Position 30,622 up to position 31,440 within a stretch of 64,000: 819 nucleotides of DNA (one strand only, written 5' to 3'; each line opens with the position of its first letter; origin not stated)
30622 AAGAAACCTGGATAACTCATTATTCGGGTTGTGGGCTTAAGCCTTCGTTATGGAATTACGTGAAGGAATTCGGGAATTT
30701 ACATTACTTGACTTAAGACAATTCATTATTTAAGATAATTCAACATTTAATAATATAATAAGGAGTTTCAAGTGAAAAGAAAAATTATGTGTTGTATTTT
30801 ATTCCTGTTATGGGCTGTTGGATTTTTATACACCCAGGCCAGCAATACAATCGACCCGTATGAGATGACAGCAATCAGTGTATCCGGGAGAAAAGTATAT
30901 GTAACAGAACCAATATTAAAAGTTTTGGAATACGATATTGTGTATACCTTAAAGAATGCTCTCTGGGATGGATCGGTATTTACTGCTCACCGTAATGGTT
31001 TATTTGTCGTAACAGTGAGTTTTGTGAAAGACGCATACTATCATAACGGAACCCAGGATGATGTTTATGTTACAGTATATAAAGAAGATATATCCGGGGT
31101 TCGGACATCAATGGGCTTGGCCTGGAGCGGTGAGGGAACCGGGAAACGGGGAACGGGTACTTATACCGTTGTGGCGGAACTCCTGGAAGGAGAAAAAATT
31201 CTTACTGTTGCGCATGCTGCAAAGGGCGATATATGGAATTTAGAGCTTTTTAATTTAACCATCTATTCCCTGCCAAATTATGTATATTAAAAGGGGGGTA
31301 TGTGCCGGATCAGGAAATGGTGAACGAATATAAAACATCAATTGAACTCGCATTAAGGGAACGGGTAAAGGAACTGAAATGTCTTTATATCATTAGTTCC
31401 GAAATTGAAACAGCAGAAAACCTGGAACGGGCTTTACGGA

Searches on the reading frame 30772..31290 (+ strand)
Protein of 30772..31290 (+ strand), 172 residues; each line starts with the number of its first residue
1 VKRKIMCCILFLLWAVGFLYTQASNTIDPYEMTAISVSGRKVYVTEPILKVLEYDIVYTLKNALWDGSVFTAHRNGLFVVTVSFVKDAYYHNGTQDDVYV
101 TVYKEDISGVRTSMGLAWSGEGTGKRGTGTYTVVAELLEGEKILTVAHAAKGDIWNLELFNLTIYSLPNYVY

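Call 13: search_protein_families(library=pfam, proteins=[window:30772-31290:+])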
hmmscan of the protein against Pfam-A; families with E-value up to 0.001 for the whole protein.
window:30772-31290:+ (172 aa): 0 families

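Call 94: find_encoding_contigs(protein=window:30772-31290:+, flank=2000, max_places=5)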
Protein window:30772-31290:+ (172 aa): 1 contig read that carries it; 1 place shown.
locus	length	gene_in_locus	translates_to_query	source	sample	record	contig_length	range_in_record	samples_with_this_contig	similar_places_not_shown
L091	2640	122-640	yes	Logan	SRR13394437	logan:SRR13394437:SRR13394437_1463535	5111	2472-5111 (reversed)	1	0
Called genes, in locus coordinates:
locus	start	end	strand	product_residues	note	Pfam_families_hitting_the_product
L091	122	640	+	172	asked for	-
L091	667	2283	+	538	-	PF00512:HisKA (weak), PF02518:HATPase_c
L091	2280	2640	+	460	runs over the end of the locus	PF00072:Response_reg, PF00158:Sigma54_activat, PF14532:Sigma54_activ_2, PF00004:AAA (weak), PF07728:AAA_5, PF25601:AAA_lid_14, PF02954:HTH_8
